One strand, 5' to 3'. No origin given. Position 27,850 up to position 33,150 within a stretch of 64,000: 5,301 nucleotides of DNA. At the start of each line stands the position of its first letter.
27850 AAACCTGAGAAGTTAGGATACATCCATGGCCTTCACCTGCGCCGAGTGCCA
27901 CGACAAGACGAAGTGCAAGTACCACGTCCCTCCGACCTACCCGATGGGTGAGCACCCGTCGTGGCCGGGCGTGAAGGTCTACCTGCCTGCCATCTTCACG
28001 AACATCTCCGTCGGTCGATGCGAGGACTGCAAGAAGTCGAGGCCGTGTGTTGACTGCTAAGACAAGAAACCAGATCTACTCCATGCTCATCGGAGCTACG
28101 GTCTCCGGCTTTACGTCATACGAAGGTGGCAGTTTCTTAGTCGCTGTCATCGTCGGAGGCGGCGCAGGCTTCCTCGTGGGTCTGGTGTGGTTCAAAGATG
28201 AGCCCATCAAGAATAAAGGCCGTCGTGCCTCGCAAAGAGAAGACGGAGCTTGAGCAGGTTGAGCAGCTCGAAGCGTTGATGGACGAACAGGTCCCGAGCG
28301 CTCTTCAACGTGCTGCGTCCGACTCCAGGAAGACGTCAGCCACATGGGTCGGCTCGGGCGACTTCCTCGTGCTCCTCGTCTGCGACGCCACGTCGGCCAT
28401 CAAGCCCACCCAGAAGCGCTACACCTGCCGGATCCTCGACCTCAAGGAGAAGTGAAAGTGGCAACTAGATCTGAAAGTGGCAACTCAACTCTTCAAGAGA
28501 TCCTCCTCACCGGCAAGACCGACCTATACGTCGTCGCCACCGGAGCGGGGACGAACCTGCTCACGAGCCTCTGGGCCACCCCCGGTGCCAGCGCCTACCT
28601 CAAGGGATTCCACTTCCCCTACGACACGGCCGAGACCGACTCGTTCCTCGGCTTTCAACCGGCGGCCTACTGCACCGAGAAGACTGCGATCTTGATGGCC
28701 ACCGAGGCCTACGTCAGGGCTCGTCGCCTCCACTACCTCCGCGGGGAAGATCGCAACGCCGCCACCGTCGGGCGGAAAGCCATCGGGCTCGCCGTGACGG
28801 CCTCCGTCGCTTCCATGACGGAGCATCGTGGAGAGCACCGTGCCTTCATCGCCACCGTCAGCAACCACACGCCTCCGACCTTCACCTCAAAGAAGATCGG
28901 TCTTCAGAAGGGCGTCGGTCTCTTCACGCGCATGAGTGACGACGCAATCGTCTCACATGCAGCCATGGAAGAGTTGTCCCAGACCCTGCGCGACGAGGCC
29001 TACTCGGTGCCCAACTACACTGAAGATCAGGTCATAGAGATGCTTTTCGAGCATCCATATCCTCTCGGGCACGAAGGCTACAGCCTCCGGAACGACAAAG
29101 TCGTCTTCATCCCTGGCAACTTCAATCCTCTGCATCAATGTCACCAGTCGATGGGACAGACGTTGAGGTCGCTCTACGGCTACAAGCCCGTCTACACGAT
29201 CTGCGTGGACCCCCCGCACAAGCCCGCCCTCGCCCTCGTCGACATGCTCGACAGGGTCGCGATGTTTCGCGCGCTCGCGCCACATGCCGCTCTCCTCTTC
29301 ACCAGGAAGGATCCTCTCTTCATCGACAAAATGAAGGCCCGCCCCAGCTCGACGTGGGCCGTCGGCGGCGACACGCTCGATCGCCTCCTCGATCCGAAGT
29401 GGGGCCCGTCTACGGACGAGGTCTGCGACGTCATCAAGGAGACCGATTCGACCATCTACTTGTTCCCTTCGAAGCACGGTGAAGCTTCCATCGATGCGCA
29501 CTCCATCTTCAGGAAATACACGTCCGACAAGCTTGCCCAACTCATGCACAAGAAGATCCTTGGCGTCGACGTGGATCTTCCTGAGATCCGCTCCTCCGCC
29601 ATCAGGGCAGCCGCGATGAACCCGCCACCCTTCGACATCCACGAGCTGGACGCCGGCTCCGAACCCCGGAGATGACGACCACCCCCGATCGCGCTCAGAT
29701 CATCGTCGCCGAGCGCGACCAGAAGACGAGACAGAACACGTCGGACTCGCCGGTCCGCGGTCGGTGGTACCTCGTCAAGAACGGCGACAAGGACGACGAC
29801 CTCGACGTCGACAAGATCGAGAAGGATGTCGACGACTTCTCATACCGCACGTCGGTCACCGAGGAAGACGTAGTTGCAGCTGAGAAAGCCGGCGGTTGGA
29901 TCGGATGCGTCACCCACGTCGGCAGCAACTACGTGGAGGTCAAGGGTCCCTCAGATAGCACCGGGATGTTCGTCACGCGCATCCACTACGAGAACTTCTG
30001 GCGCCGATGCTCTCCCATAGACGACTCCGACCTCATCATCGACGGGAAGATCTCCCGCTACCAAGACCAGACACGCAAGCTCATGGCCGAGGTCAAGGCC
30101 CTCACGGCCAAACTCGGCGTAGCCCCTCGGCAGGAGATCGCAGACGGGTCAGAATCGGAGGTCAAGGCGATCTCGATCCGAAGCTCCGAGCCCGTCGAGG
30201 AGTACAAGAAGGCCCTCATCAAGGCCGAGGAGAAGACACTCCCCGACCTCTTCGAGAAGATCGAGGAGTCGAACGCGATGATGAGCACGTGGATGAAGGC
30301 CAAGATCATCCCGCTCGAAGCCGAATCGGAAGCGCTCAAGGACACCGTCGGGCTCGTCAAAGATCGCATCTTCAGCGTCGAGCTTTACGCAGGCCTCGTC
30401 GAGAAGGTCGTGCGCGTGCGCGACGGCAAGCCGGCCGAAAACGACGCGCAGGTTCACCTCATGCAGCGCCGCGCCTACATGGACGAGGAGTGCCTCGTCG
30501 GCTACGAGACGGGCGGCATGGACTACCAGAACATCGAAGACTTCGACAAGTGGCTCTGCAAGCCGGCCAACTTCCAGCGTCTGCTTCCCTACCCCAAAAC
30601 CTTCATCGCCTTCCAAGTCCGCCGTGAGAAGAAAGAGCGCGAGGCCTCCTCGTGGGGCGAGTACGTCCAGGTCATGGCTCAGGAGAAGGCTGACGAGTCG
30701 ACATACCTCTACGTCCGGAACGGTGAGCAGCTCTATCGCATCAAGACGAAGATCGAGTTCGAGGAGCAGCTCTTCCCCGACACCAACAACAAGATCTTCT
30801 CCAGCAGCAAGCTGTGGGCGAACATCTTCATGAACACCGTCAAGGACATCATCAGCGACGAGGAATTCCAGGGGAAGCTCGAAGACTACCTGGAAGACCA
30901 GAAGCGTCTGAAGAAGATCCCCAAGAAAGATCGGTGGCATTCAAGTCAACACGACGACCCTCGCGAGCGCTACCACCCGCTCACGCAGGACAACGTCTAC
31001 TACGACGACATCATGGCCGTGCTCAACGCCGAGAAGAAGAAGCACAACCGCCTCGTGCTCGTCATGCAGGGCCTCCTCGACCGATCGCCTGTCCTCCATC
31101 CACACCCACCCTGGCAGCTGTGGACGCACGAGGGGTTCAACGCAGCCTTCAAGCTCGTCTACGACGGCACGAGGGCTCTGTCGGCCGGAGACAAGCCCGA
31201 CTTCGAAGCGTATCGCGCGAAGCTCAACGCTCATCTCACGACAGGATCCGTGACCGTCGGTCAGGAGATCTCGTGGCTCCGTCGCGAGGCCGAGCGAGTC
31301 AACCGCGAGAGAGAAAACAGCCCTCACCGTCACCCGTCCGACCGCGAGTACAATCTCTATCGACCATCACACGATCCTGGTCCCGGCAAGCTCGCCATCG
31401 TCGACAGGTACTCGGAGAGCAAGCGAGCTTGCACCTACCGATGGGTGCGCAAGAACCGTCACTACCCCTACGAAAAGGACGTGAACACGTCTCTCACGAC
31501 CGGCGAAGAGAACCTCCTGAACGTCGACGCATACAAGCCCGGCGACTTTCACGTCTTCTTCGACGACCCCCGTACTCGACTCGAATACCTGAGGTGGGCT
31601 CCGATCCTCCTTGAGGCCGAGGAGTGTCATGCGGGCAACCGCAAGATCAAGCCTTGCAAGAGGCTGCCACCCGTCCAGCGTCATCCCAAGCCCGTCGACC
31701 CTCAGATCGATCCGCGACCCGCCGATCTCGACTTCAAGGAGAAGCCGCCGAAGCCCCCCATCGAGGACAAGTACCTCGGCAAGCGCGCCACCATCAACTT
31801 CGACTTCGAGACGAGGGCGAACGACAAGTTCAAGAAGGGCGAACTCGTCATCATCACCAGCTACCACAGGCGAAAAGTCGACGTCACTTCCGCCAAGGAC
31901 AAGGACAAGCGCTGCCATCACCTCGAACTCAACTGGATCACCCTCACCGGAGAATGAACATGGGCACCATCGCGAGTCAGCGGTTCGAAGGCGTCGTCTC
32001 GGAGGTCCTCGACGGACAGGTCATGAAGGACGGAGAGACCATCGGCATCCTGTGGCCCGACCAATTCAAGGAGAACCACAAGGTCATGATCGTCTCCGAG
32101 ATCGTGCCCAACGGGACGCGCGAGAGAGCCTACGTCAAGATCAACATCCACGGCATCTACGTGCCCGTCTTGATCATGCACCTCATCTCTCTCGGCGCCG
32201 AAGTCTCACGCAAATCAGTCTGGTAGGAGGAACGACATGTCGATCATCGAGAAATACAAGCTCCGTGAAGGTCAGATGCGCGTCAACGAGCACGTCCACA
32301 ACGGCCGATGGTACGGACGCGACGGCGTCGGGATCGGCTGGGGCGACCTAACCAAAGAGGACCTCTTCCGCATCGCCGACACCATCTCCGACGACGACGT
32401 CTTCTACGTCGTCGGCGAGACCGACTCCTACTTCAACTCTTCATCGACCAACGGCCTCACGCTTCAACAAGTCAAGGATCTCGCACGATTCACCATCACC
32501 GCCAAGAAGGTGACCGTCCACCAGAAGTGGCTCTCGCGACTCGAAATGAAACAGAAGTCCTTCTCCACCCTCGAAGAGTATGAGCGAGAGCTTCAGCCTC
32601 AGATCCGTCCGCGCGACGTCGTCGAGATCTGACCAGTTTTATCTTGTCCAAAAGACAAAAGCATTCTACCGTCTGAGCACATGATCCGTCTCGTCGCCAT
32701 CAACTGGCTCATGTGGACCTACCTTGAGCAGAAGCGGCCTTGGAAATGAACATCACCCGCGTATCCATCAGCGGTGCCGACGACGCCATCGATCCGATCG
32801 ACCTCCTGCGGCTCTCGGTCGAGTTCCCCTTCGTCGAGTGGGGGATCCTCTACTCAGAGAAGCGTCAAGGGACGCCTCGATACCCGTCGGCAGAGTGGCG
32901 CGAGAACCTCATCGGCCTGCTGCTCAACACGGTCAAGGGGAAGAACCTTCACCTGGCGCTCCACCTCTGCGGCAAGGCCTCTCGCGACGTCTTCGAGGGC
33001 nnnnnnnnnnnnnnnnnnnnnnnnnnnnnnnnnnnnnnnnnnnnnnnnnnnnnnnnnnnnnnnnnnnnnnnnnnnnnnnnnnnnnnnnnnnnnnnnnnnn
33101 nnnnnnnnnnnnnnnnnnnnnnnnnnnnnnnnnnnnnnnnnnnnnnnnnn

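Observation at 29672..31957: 761-aa protein of unknown function translationally coupled to the NAD-module enzymes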

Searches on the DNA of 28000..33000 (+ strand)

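Call 8: search_dna_similar(query=window:28000-33000:+, collection=phages, mode=near, max_rows=25)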
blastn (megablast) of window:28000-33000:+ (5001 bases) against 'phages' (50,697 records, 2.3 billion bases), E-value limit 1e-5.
No match.

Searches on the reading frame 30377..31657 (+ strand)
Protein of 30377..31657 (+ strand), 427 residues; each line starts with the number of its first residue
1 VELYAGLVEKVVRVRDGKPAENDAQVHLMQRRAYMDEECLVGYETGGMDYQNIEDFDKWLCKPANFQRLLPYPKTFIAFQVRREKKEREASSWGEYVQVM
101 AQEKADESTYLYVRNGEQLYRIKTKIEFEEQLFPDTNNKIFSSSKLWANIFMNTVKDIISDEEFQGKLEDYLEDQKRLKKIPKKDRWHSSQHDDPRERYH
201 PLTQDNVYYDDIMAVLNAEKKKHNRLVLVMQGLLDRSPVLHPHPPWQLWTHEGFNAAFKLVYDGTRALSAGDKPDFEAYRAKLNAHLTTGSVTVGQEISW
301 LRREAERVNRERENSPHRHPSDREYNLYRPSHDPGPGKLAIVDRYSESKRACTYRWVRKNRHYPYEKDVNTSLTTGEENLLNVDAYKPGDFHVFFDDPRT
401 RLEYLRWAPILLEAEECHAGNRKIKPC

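Call 73: predict_structure(alignment_id=A3)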
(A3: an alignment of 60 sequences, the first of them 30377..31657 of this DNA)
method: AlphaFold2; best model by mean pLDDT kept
length: 427 residues; sequences in the alignment: 60
mean_pLDDT: 87.1   pTM: 0.75
mean pLDDT of the five models: 87.1, 85.3, 85.2, 85.0, 83.7
residues with pLDDT >= 90: 203; 70-90: 198; 50-70: 24; < 50: 2
segments of 3 or more residues with pLDDT < 50: none
pLDDT, mean of each block of 10 residues (from residue 1): 57 94 92 88 83 92 91 93 85 84 90 95 78 64 85 87 91 90 81 86 90 86 82 86 89 88 65 91 96 96 93 83 84 92 96 94 79 96 95 88 89 94 90
secondary structure, 60 per line:
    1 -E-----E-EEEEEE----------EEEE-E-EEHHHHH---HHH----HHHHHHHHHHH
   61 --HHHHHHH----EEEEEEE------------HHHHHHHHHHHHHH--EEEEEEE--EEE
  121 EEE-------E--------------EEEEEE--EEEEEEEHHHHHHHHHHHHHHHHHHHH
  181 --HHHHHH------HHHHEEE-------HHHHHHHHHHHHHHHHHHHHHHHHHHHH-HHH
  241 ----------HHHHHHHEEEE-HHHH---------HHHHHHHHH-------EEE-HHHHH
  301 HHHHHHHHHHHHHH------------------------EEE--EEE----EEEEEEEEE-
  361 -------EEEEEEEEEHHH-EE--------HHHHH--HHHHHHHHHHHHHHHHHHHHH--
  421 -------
elements in order: E10-15 E26-29 H35-39 H50-60 H63-69 E74-80 H93-106 E109-115 E118-123 E146-151 E154-160 H161-180 H183-188 H195-198 E199-201 H209-236 H251-257 E258-261 H263-266 H276-284 E292-294 H296-314 E339-341 E344-346 E351-359 E368-376 H391-395 H398-418
